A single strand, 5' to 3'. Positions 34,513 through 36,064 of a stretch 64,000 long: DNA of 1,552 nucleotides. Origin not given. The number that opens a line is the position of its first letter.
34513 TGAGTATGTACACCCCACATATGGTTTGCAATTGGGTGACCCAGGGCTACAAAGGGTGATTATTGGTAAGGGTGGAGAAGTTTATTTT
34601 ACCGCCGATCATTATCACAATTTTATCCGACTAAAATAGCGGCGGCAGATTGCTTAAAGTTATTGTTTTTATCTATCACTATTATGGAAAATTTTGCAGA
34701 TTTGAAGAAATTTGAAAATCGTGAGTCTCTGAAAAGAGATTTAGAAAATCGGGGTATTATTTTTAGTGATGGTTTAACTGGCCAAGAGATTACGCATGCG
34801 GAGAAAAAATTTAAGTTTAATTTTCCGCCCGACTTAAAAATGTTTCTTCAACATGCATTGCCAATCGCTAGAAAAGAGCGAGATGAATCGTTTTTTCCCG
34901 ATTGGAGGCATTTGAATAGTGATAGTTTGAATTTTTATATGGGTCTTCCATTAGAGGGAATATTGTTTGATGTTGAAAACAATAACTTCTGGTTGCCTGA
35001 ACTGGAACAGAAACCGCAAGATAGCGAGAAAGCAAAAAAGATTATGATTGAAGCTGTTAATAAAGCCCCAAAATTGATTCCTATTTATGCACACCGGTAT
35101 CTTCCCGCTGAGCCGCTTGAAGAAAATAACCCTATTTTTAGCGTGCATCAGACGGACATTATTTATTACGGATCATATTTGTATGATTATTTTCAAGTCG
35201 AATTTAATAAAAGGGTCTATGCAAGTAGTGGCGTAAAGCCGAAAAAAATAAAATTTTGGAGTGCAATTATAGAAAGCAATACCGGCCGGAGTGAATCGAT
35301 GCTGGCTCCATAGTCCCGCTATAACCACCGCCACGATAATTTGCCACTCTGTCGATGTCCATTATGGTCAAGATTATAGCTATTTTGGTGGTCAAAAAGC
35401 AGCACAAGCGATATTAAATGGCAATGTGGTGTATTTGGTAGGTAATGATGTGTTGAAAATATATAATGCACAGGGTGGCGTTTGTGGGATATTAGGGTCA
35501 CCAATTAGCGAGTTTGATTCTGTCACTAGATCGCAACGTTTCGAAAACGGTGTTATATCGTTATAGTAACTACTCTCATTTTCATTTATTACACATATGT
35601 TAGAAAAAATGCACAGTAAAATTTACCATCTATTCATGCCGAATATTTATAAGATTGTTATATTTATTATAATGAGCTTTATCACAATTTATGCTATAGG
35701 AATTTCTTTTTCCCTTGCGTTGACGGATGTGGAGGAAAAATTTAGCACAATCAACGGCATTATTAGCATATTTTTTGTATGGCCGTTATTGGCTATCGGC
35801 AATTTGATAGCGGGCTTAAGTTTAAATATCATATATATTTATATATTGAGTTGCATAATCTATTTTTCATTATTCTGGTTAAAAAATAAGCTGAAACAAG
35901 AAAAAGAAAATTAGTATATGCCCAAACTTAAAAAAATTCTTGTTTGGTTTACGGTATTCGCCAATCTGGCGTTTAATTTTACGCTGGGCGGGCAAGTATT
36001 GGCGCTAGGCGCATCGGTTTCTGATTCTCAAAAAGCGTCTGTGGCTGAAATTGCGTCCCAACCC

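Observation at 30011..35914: Polymorphic-toxin-like organisation: transglutaminase-fold giant protein with a compositionally foreign C-terminal module followed by a SUKH-like immunity candidate and small ORFs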

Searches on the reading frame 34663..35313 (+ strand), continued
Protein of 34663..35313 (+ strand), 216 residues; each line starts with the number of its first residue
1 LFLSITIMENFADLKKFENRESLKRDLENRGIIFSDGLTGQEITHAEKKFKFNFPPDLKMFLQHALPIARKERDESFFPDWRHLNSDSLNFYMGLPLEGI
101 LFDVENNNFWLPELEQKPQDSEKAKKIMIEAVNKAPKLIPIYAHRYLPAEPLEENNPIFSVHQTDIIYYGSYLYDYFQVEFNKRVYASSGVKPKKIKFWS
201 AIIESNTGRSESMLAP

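Call 58: get_annotated_region(hit=H4, flank=5000)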
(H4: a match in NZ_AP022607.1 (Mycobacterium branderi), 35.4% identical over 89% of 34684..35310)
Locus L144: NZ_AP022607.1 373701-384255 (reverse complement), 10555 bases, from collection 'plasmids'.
description: Mycobacterium branderi strain JCM 12687 plasmid pJCM12687
organism: Mycobacterium branderi (NCBI taxid 43348)
taxonomy: Bacteria; Actinomycetota; Actinomycetes; Mycobacteriales; Mycobacteriaceae; Mycobacterium; Mycobacterium branderi
host: -; source: -; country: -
typing (MOB-suite, as given by PLSDB): non-mobilizable
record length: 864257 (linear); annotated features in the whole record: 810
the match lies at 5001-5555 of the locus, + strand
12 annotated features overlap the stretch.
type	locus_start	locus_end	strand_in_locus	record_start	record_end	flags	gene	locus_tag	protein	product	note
CDS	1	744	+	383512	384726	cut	-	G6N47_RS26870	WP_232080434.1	hypothetical protein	-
CDS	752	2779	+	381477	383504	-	-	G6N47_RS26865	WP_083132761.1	serine/threonine-protein kinase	-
CDS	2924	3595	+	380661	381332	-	-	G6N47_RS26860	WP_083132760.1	hypothetical protein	-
CDS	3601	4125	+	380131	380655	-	-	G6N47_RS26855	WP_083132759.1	hypothetical protein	-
CDS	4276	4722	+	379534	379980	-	-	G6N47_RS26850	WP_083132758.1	DUF3887 domain-containing protein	-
CDS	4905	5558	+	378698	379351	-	-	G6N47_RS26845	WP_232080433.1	hypothetical protein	-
CDS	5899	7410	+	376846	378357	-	-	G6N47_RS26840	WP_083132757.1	neutral zinc metallopeptidase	-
CDS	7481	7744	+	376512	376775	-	-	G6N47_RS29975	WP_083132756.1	hypothetical protein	-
CDS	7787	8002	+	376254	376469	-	-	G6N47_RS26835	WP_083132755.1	hypothetical protein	-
CDS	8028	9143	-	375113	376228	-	-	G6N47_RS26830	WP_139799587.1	FHA domain-containing protein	-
CDS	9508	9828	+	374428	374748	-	-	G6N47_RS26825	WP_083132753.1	WhiB family transcriptional regulator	-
CDS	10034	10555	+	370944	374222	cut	-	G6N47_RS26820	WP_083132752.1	sensor domain-containing protein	-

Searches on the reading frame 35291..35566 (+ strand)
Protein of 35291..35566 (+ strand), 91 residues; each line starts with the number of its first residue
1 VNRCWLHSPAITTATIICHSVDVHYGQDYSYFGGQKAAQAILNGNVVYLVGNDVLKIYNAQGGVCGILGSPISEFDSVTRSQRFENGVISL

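Call 3: search_protein_families(library=pfam, proteins=[window:35291-35566:+], max_evalue=1)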
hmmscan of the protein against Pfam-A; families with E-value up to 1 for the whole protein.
window:35291-35566:+ (91 aa): 0 families

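Call 4: search_protein_families(library=ncbifam, proteins=[window:35291-35566:+], max_evalue=1)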
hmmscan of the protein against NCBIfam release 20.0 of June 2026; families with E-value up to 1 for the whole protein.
window:35291-35566:+ (91 aa): 0 families

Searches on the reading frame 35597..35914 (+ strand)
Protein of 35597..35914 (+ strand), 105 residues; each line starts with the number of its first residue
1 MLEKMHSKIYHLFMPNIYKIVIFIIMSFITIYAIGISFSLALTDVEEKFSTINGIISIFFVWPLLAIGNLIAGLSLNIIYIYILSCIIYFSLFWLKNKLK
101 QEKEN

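Call 3: search_protein_families(library=pfam, proteins=[window:35597-35914:+], max_evalue=1)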
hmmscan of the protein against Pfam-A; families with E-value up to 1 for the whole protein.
window:35597-35914:+ (105 aa): 0 families

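Call 4: search_protein_families(library=ncbifam, proteins=[window:35597-35914:+], max_evalue=1)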
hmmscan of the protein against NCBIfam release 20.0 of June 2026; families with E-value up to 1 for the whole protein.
window:35597-35914:+ (105 aa): 0 families
